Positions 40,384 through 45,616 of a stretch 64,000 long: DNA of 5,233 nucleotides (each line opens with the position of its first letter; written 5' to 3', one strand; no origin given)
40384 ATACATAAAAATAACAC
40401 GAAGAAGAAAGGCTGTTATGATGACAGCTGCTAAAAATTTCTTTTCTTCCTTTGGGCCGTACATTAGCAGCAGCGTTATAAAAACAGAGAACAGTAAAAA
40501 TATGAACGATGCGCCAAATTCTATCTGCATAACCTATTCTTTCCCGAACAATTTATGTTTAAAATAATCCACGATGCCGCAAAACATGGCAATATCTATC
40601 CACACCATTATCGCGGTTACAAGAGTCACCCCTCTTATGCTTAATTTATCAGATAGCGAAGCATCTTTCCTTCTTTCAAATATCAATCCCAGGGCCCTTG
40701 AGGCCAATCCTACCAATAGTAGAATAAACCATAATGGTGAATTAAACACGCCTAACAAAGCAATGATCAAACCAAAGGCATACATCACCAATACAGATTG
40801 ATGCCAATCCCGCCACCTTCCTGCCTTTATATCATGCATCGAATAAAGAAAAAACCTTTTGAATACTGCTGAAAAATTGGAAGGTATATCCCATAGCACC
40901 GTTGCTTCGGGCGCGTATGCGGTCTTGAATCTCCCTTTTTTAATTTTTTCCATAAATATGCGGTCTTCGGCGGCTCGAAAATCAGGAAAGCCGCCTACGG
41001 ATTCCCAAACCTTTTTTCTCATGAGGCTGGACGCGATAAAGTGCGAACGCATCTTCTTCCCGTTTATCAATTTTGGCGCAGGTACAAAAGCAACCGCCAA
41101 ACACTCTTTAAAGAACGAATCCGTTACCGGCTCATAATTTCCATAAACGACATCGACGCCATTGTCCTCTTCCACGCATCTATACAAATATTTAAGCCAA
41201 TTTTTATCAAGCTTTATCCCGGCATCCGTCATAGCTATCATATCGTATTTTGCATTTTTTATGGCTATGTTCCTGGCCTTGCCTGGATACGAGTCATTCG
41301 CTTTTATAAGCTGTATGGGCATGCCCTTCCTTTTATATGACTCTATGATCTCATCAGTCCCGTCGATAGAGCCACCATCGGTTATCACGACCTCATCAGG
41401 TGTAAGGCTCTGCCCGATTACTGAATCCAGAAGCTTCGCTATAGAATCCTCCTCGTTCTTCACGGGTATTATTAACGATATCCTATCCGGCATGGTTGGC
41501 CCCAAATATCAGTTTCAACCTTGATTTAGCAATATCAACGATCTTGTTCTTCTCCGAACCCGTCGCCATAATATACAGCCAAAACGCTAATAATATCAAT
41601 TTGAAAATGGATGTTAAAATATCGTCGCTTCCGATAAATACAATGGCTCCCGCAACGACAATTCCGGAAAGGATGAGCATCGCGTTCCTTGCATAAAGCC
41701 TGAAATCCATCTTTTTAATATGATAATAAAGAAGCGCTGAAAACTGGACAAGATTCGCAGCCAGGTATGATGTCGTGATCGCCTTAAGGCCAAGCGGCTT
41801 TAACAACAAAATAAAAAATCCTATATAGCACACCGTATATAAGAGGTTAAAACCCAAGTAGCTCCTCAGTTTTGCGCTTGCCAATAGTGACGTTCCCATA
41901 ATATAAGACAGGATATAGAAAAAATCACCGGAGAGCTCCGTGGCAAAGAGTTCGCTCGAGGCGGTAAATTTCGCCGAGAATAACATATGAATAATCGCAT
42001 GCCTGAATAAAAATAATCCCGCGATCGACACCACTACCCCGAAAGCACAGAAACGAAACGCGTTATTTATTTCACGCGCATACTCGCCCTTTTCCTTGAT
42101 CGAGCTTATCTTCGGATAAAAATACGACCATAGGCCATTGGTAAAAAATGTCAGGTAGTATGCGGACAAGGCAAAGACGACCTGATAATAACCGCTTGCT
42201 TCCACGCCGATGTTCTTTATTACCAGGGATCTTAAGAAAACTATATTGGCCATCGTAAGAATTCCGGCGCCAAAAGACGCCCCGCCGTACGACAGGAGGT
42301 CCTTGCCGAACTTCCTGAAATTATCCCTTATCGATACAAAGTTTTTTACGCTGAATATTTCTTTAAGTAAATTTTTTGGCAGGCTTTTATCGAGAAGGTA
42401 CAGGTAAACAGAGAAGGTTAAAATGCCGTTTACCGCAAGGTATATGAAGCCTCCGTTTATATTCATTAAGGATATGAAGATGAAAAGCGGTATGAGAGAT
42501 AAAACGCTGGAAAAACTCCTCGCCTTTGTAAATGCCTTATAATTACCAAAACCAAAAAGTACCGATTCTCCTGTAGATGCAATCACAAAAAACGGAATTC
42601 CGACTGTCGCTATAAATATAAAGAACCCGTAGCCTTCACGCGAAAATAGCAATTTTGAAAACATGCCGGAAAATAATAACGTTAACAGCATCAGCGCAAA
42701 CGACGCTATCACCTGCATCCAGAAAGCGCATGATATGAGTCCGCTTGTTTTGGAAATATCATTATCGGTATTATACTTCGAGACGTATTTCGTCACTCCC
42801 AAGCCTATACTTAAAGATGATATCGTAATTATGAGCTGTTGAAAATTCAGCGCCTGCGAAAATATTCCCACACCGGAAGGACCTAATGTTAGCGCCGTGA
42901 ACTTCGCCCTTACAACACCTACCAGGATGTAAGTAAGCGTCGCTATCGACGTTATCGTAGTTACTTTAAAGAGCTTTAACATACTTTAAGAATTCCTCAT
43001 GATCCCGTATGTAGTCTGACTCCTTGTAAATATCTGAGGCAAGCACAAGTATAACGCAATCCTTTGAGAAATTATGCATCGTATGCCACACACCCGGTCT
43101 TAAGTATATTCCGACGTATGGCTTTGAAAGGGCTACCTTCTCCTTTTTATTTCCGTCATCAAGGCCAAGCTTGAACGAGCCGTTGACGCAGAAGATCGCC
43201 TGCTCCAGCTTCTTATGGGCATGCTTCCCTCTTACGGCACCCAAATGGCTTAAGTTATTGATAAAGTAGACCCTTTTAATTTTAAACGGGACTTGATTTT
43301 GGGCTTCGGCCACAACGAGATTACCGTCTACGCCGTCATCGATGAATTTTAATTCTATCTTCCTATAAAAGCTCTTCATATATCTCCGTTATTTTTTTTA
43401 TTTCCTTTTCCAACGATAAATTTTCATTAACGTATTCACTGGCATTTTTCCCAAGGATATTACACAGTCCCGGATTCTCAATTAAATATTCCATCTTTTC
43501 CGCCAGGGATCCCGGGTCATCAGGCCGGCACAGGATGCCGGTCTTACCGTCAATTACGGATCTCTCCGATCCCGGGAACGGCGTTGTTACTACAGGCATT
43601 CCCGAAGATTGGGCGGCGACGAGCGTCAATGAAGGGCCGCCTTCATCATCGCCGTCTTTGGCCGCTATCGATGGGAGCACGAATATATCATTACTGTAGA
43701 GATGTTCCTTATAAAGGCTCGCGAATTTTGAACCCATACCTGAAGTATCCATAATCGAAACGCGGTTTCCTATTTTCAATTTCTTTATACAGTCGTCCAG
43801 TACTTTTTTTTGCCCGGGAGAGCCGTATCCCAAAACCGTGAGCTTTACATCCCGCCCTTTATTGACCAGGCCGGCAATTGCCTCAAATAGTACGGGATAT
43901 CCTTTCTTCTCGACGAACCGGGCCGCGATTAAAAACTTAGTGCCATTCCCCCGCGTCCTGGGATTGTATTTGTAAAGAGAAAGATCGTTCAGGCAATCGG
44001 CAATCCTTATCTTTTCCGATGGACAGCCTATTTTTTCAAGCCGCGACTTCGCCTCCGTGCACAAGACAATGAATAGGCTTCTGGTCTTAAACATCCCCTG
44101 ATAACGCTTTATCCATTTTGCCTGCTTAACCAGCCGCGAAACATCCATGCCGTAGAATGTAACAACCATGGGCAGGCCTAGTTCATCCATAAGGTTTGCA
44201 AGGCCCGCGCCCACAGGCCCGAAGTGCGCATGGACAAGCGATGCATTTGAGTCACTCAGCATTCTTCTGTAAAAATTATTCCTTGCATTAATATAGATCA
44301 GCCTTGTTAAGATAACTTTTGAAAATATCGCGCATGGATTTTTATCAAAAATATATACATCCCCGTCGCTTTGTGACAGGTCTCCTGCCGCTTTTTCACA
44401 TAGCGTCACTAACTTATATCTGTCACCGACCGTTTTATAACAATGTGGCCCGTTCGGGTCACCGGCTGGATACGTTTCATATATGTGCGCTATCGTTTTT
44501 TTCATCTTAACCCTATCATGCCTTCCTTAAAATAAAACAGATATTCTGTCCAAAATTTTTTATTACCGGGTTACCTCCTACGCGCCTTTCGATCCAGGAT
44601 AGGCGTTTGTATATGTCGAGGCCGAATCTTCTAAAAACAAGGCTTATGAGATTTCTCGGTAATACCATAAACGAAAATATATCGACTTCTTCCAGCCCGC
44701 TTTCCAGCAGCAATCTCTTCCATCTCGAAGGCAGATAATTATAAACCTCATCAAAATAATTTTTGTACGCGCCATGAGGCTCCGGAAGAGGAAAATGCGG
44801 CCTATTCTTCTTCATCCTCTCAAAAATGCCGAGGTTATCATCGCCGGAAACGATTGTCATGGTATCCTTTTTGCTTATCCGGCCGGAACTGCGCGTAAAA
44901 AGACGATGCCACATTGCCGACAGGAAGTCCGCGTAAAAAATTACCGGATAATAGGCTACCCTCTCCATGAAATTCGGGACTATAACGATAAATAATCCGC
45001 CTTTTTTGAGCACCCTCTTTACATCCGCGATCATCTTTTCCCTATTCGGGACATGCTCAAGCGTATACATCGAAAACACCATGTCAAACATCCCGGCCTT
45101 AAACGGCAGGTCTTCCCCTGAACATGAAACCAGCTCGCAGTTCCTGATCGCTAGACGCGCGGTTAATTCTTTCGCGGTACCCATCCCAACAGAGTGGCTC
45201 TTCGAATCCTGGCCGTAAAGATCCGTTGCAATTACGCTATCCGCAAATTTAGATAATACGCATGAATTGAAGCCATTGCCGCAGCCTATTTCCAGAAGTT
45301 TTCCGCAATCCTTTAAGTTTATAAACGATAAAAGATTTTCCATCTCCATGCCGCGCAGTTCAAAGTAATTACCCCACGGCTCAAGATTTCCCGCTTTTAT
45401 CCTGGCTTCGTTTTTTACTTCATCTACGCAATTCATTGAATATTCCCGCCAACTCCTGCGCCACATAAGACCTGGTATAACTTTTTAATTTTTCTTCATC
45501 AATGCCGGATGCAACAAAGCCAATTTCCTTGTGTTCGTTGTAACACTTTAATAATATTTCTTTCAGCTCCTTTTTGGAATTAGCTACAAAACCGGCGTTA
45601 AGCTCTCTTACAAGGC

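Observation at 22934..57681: Three to four adjacent polyprenyl-phosphate-sugar synthase + GT-C membrane transferase pairs in one locus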

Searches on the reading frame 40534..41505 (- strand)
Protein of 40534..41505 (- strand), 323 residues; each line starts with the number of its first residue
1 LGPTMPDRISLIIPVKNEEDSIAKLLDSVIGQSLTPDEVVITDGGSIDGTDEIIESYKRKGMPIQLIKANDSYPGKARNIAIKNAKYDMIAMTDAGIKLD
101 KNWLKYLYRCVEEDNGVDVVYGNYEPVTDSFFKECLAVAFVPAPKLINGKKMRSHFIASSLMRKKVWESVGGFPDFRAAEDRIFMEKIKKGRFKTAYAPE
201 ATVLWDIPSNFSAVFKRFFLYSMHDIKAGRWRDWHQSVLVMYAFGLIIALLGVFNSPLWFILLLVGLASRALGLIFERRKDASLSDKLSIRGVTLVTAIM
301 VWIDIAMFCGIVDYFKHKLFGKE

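Call 3: search_protein_families(library=pfam, proteins=[window:40534-41505:-], max_evalue=0.01)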
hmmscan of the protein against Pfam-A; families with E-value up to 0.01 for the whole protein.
window:40534-41505:- (323 aa): 4 families
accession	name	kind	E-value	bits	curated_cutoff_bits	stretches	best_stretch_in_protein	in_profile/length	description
PF00535.33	Glycos_transf_2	-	4.9e-22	79.1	23.3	1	10-127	1-118/168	Glycosyl transferase family 2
PF13641.12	Glyco_tranf_2_3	-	2.5e-08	34.7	27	1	6-217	1-223/230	Glycosyltransferase like family 2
PF13506.12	Glyco_transf_21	-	4.5e-08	33.2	21.7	1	81-221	25-172/174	Glycosyl transferase family 21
PF13632.12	Glyco_trans_2_3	-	6.7e-05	23.2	27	1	157-266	74-192/198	Glycosyl transferase family group 2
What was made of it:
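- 40534..41505 (-): C_GT2: membrane-anchored GT2 outside the DPMS/GtrB clade. It is a conserved partner of C_mem. Pfam GT2, Glyco_tranf_2_3 and Glyco_transf_21 at 33 bits (call 3).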

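Call 10: search_protein_families(library=ncbifam, proteins=[window:40534-41505:-], max_evalue=0.01)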
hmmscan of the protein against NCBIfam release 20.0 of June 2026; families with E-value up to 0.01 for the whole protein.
window:40534-41505:- (323 aa): 18 families
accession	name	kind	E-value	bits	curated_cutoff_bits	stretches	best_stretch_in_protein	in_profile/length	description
NF041875.1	EPS_EpsD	equivalog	3.5e-16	59.5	370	1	9-237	1-239/325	exopolysaccharide biosynthesis glycosyltransferase EpsD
TIGR03965.1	mycofact_glyco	equivalog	1.1e-15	57.5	280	1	6-243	73-318/467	mycofactocin biosynthesis glycosyltransferase MftF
TIGR03937.1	PgaC_IcaA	equivalog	5.7e-15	55.2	422.3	1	7-123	45-162/407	poly-beta-1,6-N-acetyl-D-glucosamine synthase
TIGR04283.1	glyco_like_mftF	equivalog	2.4e-14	53.5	182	1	9-192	1-173/221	TIGR04283 family arsenosugar biosynthesis glycosyltransferase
NF007482.0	PRK10073.1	equivalog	3.4e-14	52.6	423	1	8-127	7-125/334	glycosyltransferase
NF047683.1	TeichurnBiosyTuaG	equivalog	1.4e-10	41.2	400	1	7-163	6-159/252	teichuronic acid biosynthesis protein TuaG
NF038299.1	EPS_HpsN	equivalog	6.4e-08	31.9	425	1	8-122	2-117/317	hormogonium polysaccharide biosynthesis glycosyltransferase HpsN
NF038302.1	EPS_HpsE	equivalog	1.8e-07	30.5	300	1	9-115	3-115/307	hormogonium polysaccharide biosynthesis glycosyltransferase HpsE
TIGR03472.1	HpnI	equivalog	2.9e-07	29.7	310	1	7-303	41-345/373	bacteriohopanetetrol glucosamine biosynthesis glycosyltransferase HpnI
NF053739.1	GlytfEpsEBac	equivalog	3.1e-07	29.6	450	1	8-175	2-169/265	glycosyltransferase EpsE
NF050050.1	ProtGlycPglI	equivalog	1.4e-06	27.9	500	1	8-123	3-118/306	GalNAc(5)-diNAcBac-PP-undecaprenol beta-1,3-glucosyltransferase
NF010496.0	PRK13915.1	equivalog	2.5e-06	26.8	262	1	7-125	31-156/307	glucosyl-3-phosphoglycerate synthase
NF045692.1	OglycostaseCruG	equivalog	1e-05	24.7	600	1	8-69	42-103/386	2'-O-glycosyltransferase CruG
NF007986.1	PRK10714.1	equivalog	1.6e-05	24.1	529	1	7-135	6-137/316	undecaprenyl-phosphate 4-deoxy-4-formamido-L-arabinose transferase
TIGR03469.1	HpnB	hypoth_equivalog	2.8e-05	23.3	379.25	1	8-141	45-189/386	hopene-associated glycosyltransferase HpnB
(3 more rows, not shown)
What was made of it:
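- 40534..41505 (-): NCBIfam HpnI aligned over residues 7-303 (call 10).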

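Call 15: search_solved_structures(query=window:40534-41505:-, max_evalue=0.01)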
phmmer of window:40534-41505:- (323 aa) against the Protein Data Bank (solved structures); distinct sequences matched with E-value up to 0.01: 18.
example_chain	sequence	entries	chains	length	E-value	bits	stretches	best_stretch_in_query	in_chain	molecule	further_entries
5tze_C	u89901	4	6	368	8.1e-12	48.2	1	9-187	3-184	Glycosyl transferase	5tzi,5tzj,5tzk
5hea_A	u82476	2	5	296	1e-11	47.9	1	8-126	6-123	Putative glycosyltransferase (GalT1)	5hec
5tz8_A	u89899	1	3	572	1.3e-11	47.5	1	9-187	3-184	Glycosyl transferase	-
2z87_A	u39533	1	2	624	8.6e-11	44.8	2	7-118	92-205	Chondroitin synthase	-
2z86_A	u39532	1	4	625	8.7e-11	44.8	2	7-118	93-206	Chondroitin synthase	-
6yv7_B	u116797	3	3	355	4.1e-06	29.4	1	3-208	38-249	Glycosyl transferase, family 2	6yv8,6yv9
6yv7_A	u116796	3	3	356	4.2e-06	29.4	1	3-208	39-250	Glycosyl transferase, family 2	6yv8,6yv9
9omj_A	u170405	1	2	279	3e-05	26.6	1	2-107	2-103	Glycosyltransferase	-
8bz4_A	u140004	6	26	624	3.2e-05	26.5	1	8-123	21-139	Glycosyltransferase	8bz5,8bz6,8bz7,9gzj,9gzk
8bz8_A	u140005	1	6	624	3.3e-05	26.5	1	8-123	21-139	Glycosyltransferase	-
9omh_A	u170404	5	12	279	3.4e-05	26.4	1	8-107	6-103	Glycosyltransferase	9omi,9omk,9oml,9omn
9omm_A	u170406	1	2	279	3.4e-05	26.4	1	8-107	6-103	Glycosyltransferase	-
22ao_A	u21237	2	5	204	4.2e-05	26.1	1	8-115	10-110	GmaR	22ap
6h1j_A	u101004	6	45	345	4.7e-05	25.9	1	8-125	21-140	Probable ss-1,3-N-acetylglucosaminyltransferase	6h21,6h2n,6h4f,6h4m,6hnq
3bcv_A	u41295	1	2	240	0.00012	24.6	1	7-123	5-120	Putative glycosyltransferase protein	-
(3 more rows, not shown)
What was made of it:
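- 40534..41505 (-): Best PDB hits are TarS, GalT1, chondroitin synthase and PcManGT; ArnC 3e-3 (call 15).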

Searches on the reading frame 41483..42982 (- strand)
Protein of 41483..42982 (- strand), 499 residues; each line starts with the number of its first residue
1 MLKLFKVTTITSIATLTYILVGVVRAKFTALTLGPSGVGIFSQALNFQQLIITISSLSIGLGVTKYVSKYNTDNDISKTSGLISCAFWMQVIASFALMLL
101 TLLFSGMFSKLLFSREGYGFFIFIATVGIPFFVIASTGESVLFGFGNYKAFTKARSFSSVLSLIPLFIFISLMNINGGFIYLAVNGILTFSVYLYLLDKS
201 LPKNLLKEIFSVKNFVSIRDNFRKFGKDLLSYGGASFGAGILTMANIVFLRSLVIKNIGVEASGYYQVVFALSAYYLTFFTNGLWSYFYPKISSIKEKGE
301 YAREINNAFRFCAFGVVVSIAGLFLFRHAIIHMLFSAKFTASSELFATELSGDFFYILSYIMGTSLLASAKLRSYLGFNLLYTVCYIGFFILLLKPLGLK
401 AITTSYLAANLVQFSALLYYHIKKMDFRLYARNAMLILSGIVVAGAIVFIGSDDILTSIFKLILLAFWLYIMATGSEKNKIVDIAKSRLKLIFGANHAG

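Call 5: search_protein_families(library=pfam, proteins=[window:41483-42982:-], max_evalue=0.01)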
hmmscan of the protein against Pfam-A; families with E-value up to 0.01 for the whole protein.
window:41483-42982:- (499 aa): 2 families
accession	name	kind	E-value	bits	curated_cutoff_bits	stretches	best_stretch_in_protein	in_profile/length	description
PF13440.11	Polysacc_synt_3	-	3.4e-08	33.5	23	1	50-343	19-292/293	Polysaccharide biosynthesis protein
PF01943.22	Polysacc_synt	-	3.9e-07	30.2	28.2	1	8-281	6-263/274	Polysaccharide biosynthesis protein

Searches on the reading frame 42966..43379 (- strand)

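Call 5: search_protein_families(library=pfam, proteins=[window:42966-43379:-], max_evalue=0.01)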
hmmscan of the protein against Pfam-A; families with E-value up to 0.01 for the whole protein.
window:42966-43379:- (137 aa): 2 families
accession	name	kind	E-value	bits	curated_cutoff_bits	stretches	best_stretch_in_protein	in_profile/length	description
PF05523.17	FdtA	-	5.3e-46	156.1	23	1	7-135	5-131/131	WxcM-like, C-terminal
PF07883.17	Cupin_2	-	0.0019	18.3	27.2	1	47-112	8-68/70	Cupin domain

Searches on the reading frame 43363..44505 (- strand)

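Call 5: search_protein_families(library=pfam, proteins=[window:43363-44505:-], max_evalue=0.01)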
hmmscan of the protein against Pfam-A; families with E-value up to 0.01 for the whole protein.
window:43363-44505:- (380 aa): 4 families
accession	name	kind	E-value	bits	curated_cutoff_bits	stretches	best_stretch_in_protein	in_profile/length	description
PF00534.26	Glycos_transf_1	-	5.8e-24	85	26.4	1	186-356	13-170/172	Glycosyl transferases group 1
PF13692.12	Glyco_trans_1_4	-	9.5e-21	75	27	1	190-344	3-142/142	Glycosyl transferases group 1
PF13439.12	Glyco_transf_4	-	9.2e-08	32.7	28.5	1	75-168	60-161/170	Glycosyltransferase Family 4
PF13579.12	Glyco_trans_4_4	-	5.7e-06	27.2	29.7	1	80-167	64-153/158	Glycosyl transferase 4-like domain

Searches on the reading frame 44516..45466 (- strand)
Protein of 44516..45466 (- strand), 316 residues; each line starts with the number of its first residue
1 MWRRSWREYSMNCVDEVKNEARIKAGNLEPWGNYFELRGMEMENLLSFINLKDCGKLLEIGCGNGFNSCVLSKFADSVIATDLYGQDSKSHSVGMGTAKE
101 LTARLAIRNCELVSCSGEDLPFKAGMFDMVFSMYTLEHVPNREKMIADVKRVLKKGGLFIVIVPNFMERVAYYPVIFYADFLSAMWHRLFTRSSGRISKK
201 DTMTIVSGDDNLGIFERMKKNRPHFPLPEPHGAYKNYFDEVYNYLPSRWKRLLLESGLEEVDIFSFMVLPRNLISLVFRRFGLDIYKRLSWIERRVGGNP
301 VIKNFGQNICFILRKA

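Call 5: search_protein_families(library=pfam, proteins=[window:44516-45466:-], max_evalue=0.01)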
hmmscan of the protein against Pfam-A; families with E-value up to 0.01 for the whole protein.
window:44516-45466:- (316 aa): 10 families
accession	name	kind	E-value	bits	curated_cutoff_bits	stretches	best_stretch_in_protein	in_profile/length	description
PF08241.18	Methyltransf_11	-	1.4e-18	67.7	21.2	1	58-161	1-95/95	Methyltransferase domain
PF13847.12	Methyltransf_31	-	1.4e-14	54.4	27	1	55-170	5-118/145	Methyltransferase domain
PF13649.12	Methyltransf_25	-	5.5e-14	53.1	27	1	58-157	2-97/97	Methyltransferase domain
PF01209.24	Ubie_methyltran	-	7.1e-10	39.1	20.1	1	50-162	44-152/233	ubiE/COQ5 methyltransferase family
PF13489.12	Methyltransf_23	-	1.2e-09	38.6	27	1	51-165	20-120/164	Methyltransferase domain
PF08242.18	Methyltransf_12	-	2.6e-09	38.1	30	1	58-159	1-98/98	Methyltransferase domain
PF05175.20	MTS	-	0.002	18.2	23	1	45-167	23-144/170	Methyltransferase small domain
PF02353.26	CMAS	-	0.0035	17.1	27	1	43-161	52-164/273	Mycolic acid cyclopropane synthetase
PF08003.17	Methyltransf_9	-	0.0041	16.6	23.8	1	56-161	118-217/315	Protein of unknown function (DUF1698)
PF03141.22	Methyltransf_29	-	0.0048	16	23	1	52-167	116-223/506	Putative S-adenosyl-L-methionine-dependent methyltransferase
